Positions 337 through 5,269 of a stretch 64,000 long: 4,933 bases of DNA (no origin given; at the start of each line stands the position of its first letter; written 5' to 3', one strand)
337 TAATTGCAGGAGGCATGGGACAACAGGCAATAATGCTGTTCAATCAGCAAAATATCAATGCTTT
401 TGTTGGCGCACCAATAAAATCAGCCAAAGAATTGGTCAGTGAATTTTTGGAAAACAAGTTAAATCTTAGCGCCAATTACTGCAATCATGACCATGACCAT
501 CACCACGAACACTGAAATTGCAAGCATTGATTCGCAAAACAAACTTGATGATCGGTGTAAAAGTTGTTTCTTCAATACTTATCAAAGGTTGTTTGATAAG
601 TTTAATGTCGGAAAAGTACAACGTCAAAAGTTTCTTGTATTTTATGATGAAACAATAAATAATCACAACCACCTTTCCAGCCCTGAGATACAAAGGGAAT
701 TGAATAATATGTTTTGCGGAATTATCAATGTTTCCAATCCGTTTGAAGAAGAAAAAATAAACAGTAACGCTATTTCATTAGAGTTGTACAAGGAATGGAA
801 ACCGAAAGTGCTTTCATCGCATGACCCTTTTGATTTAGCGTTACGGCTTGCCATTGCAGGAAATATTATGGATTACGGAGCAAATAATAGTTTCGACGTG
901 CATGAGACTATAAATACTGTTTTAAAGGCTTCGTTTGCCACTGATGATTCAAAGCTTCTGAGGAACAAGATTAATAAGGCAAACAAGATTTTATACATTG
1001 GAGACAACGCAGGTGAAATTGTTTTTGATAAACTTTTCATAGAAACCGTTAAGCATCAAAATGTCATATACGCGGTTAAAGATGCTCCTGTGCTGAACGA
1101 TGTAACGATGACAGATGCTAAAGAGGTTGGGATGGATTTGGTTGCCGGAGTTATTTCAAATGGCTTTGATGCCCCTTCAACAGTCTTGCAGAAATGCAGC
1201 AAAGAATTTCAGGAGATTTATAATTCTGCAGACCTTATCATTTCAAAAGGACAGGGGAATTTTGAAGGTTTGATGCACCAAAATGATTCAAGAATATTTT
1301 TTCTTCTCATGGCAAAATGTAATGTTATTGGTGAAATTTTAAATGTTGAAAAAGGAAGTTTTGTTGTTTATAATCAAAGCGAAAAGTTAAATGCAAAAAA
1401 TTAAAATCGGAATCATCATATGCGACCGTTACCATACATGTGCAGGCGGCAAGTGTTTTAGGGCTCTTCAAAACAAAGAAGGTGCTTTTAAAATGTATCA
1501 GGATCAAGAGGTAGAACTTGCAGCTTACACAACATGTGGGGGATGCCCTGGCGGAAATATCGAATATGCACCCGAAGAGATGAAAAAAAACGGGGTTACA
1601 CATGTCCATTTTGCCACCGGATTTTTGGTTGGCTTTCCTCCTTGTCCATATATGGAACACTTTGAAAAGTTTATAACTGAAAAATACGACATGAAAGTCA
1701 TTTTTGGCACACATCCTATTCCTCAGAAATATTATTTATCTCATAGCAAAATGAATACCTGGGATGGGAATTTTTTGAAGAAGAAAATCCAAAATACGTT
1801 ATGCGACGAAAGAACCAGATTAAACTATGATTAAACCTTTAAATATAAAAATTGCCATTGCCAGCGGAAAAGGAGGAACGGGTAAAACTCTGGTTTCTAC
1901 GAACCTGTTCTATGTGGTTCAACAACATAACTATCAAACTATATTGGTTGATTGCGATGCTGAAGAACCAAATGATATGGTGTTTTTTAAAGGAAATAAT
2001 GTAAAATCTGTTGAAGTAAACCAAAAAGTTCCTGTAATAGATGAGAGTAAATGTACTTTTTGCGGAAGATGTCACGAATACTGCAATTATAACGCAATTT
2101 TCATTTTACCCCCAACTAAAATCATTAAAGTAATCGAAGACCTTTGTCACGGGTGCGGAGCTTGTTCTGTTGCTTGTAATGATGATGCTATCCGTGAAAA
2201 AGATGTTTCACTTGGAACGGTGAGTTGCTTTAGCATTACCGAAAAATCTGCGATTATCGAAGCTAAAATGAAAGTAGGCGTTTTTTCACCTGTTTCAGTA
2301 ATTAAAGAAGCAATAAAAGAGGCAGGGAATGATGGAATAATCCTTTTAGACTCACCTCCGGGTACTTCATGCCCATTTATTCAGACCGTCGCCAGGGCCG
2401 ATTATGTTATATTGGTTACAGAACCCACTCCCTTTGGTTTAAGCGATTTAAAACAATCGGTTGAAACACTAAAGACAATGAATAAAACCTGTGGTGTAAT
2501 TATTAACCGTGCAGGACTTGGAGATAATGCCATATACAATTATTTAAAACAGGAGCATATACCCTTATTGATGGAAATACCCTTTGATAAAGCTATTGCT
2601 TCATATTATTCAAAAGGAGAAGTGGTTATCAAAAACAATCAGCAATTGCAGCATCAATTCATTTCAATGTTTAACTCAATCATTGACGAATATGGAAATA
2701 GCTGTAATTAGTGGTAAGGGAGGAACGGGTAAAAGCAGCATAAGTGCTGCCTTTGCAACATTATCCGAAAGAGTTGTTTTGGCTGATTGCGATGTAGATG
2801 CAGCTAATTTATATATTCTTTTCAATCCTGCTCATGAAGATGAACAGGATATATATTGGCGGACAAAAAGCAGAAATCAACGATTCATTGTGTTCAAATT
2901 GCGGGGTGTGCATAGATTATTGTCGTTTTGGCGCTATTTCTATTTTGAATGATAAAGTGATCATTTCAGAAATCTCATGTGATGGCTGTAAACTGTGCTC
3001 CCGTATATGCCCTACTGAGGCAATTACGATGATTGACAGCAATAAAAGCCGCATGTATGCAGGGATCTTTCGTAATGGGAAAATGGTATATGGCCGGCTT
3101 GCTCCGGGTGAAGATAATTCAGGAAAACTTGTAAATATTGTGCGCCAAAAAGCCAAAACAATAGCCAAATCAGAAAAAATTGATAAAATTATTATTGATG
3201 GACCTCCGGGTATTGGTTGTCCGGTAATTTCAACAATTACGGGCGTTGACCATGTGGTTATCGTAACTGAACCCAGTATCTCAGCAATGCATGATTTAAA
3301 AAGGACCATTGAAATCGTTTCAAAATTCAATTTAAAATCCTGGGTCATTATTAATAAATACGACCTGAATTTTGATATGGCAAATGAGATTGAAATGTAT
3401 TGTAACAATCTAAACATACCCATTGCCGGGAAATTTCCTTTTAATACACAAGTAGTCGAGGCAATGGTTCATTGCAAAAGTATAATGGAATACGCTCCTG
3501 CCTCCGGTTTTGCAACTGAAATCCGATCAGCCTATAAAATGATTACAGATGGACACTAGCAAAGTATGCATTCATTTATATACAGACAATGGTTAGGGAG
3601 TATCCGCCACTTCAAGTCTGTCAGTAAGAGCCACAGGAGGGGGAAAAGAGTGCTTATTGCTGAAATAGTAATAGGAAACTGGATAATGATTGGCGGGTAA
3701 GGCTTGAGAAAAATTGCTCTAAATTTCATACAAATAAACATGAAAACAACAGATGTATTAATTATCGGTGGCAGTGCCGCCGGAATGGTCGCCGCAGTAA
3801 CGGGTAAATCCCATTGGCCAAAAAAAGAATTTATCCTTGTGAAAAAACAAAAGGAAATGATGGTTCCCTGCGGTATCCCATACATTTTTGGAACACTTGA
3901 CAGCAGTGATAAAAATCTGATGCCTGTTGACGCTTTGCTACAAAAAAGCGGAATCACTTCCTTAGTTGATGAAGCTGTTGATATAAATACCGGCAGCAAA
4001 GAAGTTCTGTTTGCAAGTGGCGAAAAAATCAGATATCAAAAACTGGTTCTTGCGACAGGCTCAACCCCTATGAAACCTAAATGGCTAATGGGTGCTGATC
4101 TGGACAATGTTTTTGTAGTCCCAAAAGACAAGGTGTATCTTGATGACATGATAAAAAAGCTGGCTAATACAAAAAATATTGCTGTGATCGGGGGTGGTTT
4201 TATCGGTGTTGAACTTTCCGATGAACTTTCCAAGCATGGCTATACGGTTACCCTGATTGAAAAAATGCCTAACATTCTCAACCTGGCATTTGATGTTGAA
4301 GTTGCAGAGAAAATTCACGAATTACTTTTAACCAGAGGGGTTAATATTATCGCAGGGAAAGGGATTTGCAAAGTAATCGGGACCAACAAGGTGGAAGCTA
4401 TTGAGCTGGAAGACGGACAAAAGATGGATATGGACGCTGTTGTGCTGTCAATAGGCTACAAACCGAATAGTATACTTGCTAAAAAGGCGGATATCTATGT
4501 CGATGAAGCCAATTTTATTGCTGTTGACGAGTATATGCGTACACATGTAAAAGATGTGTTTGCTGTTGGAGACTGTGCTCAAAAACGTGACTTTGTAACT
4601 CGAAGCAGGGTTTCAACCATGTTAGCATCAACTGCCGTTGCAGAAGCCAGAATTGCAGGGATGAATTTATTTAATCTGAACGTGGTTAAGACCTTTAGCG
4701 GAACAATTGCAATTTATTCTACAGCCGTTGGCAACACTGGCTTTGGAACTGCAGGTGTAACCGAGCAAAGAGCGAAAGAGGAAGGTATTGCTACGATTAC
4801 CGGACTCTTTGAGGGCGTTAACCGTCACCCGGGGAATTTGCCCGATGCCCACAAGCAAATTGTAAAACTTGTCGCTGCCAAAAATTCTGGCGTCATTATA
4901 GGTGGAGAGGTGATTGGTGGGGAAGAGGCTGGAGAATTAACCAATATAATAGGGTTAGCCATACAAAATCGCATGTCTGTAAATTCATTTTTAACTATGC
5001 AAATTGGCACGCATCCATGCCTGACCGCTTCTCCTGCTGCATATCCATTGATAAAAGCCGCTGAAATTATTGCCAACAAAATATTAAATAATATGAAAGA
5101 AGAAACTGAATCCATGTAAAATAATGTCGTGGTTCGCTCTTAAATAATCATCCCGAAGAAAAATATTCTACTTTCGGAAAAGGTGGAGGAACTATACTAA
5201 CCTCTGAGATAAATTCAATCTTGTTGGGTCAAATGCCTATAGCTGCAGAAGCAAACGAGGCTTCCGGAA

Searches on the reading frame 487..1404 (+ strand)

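Call 8: search_protein_families(library=pfam, proteins=[window:487-1404:+])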
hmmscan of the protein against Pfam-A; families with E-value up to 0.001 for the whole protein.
window:487-1404:+ (305 aa): 1 family
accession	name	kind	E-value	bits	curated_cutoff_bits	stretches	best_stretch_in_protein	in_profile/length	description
PF01937.24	ARMT1-like_dom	-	1.9e-56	192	25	1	22-291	3-309/311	Damage-control phosphatase ARMT1-like domain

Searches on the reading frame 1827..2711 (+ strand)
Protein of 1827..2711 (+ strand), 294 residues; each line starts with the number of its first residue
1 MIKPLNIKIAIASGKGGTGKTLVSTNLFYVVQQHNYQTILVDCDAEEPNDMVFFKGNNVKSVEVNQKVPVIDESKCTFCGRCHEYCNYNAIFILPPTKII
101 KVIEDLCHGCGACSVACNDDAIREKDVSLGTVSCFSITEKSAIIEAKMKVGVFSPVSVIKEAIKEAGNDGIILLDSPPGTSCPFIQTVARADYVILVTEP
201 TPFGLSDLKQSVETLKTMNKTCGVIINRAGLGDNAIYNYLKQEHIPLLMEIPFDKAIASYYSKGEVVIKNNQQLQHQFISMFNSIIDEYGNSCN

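Call 8: search_protein_families(library=pfam, proteins=[window:1827-2711:+])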
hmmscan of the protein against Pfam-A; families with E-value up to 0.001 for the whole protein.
window:1827-2711:+ (294 aa): 13 families
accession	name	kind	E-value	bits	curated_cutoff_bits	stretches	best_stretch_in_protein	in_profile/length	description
PF01656.29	CbiA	-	3.1e-19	69.6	25.4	1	9-265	1-123/125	CobQ/CobB/MinD/ParA nucleotide binding domain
PF10609.15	ParA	-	2.9e-16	60.1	27.1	2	8-58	5-55/246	NUBPL iron-transfer P-loop NTPase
PF13614.12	AAA_31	-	1.4e-12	48.4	27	1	9-221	4-170/177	AAA domain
PF00037.32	Fer4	-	1.4e-11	44.2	21.1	2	69-91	1-23/24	4Fe-4S binding domain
PF14697.11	Fer4_21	-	1.5e-08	35.1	35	1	70-122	2-57/59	4Fe-4S dicluster domain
PF12837.12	Fer4_6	-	1.7e-07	31.3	25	1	68-91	1-24/24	4Fe-4S binding domain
PF12838.12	Fer4_7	-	2e-07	31.8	27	1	75-120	1-51/52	4Fe-4S dicluster domain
PF00142.24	Fer4_NifH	-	1.7e-06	28.1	25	0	9-62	3-55/271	4Fe-4S iron sulfur cluster binding proteins, NifH/frxC family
PF13237.11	Fer4_10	-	1.8e-06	28.2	25.5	1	69-117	2-52/53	4Fe-4S dicluster domain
PF25160.1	LdpA_Fe-S-bd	-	1.3e-05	25.3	27.6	0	101-126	22-47/49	LdpA Fe-S cluster-binding domain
PF12797.12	Fer4_2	-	1.7e-05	24.9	24.5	0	68-88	2-22/22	4Fe-4S binding domain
PF13187.11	Fer4_9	-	2.4e-05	24.7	27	1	75-122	1-52/52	4Fe-4S dicluster domain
PF13484.11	Fer4_16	-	4.4e-05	24.6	30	0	107-147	2-44/66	4Fe-4S double cluster binding domain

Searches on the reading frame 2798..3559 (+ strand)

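Call 8: search_protein_families(library=pfam, proteins=[window:2798-3559:+])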
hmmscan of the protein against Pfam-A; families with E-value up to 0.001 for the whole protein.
window:2798-3559:+ (253 aa): 12 families
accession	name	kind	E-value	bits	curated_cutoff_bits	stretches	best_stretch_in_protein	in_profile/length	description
PF00037.32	Fer4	-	2.8e-11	43.2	21.1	2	26-48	2-24/24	4Fe-4S binding domain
PF12838.12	Fer4_7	-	1.6e-09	38.5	27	1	60-84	1-25/52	4Fe-4S dicluster domain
PF10609.15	ParA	-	4.5e-09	36.5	27.1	1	124-246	108-242/246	NUBPL iron-transfer P-loop NTPase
PF14697.11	Fer4_21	-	2.8e-08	34.2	35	1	25-78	1-59/59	4Fe-4S dicluster domain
PF12837.12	Fer4_6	-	5.1e-07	29.8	25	0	25-47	2-24/24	4Fe-4S binding domain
PF13484.11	Fer4_16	-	6.4e-06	27.3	30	0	61-79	2-20/66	4Fe-4S double cluster binding domain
PF13187.11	Fer4_9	-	2e-05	24.9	27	1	32-76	2-52/52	4Fe-4S dicluster domain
PF13237.11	Fer4_10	-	3.5e-05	24.1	25.5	0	54-80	2-30/53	4Fe-4S dicluster domain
PF13614.12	AAA_31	-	0.00017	22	27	1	125-178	115-168/177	AAA domain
PF12800.12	Fer4_4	-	0.00037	21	24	0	30-45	2-17/17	4Fe-4S binding domain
PF13534.11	Fer4_17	-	0.00043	21.2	22.2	0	60-78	1-19/61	4Fe-4S dicluster domain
PF12797.12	Fer4_2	-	0.00057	20.1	24.5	0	53-73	2-22/22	4Fe-4S binding domain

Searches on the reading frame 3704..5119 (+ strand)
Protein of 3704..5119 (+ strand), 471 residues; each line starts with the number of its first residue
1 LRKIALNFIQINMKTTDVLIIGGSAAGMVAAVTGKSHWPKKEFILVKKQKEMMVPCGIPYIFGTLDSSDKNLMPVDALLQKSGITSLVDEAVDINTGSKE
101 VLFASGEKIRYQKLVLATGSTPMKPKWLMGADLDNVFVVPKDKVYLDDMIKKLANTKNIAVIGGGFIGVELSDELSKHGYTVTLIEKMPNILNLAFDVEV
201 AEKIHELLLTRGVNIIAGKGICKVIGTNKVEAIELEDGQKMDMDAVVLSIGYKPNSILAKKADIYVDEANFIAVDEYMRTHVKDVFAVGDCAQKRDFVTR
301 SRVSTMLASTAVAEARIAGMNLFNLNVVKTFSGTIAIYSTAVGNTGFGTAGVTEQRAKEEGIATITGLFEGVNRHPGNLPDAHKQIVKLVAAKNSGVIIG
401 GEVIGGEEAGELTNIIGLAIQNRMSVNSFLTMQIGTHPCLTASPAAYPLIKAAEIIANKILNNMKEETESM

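Call 8: search_protein_families(library=pfam, proteins=[window:3704-5119:+])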
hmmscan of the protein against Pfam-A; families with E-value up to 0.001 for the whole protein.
window:3704-5119:+ (471 aa): 12 families
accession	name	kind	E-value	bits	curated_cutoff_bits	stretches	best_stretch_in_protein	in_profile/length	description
PF07992.20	Pyr_redox_2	-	4e-57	194.3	26.1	1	17-315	2-291/291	Pyridine nucleotide-disulphide oxidoreductase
PF00070.33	Pyr_redox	-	9.6e-16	58.5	22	1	158-238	1-82/82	Pyridine nucleotide-disulphide oxidoreductase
PF02852.28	Pyr_redox_dim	-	3.9e-15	56.4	25.3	1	343-441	7-103/110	Pyridine nucleotide-disulphide oxidoreductase, dimerisation domain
PF13738.12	Pyr_redox_3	-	2.8e-11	43.7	30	1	105-289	119-305/305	Pyridine nucleotide-disulphide oxidoreductase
PF03486.20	HI0933_like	-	7.5e-07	29.3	50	0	17-48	2-31/244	HI0933-like protein Rossmann domain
PF13450.12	NAD_binding_8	-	8.7e-06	26.4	21.9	0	161-200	1-40/68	NAD(P)-binding Rossmann-like domain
PF13454.12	NAD_binding_9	-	1.5e-05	25.5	21.8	0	80-120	112-154/155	FAD-NAD(P)-binding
PF13434.12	Lys_Orn_oxgnase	-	2e-05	24.3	21.3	1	106-186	143-220/339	L-lysine 6-monooxygenase/L-ornithine 5-monooxygenase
PF00890.30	FAD_binding_2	-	8.1e-05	22.4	20.4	0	17-50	1-32/414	FAD binding domain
PF02737.24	3HCDH_N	-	0.00012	22.5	22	0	158-195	1-38/180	3-hydroxyacyl-CoA dehydrogenase, NAD binding domain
PF01134.28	GIDA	-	0.00018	21.1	22.1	0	159-194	2-38/391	Glucose inhibited division protein A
PF01494.25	FAD_binding_3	-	0.00024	20.9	22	0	159-190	4-35/349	FAD binding domain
